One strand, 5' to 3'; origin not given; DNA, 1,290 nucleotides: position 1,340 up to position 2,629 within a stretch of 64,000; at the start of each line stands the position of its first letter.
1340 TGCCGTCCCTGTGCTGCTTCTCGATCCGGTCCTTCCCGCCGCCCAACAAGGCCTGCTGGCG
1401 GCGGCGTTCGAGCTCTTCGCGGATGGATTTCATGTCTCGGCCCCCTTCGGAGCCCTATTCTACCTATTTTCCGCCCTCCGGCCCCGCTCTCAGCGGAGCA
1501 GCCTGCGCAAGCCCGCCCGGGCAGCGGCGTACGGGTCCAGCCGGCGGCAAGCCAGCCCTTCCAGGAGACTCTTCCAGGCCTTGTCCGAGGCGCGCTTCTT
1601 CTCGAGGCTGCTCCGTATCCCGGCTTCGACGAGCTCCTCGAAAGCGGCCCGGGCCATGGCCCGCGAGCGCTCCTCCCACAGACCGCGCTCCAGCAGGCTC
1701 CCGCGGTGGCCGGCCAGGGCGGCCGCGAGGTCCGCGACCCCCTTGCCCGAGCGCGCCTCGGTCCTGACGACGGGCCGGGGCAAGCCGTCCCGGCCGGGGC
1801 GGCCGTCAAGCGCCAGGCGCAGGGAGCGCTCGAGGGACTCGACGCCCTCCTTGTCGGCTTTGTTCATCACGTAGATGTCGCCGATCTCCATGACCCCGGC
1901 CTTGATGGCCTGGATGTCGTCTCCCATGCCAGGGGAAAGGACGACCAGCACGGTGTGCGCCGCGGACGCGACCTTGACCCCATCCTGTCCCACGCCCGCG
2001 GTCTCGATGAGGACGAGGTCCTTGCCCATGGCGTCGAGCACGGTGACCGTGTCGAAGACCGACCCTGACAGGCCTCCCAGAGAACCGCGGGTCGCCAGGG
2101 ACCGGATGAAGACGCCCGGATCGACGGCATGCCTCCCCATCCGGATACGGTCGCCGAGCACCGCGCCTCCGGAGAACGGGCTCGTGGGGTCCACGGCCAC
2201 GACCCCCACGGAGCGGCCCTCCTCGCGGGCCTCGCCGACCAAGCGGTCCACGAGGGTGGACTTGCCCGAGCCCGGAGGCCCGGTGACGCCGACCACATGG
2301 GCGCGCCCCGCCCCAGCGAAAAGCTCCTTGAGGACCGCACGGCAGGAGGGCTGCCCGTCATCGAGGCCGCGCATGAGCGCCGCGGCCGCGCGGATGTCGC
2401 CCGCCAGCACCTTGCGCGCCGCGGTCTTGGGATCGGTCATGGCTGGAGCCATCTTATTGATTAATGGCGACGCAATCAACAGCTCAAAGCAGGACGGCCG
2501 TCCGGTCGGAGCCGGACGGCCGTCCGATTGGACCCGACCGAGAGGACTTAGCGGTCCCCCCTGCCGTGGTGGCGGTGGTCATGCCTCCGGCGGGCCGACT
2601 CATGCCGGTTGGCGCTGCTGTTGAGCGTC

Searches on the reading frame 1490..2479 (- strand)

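Call 73: search_protein_families(library=pfam, proteins=[window:1490-2479:-], max_evalue=0.0001)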
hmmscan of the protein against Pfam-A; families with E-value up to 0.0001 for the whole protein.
window:1490-2479:- (329 aa): 4 families
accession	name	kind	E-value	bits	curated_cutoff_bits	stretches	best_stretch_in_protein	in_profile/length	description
PF03308.22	MeaB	-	1e-79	267.9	23.1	1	43-292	16-268/273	Methylmalonyl Co-A mutase-associated GTPase MeaB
PF02492.25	cobW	-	4.8e-06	26.7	20.7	1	62-214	2-159/180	CobW/HypB/UreG, nucleotide-binding domain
PF03029.23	ATP_bind_1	-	2.2e-05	24.8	27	1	65-100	1-36/240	Conserved hypothetical ATP binding protein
PF13401.12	AAA_22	-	3.5e-05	24.5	27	0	62-105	7-48/130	AAA domain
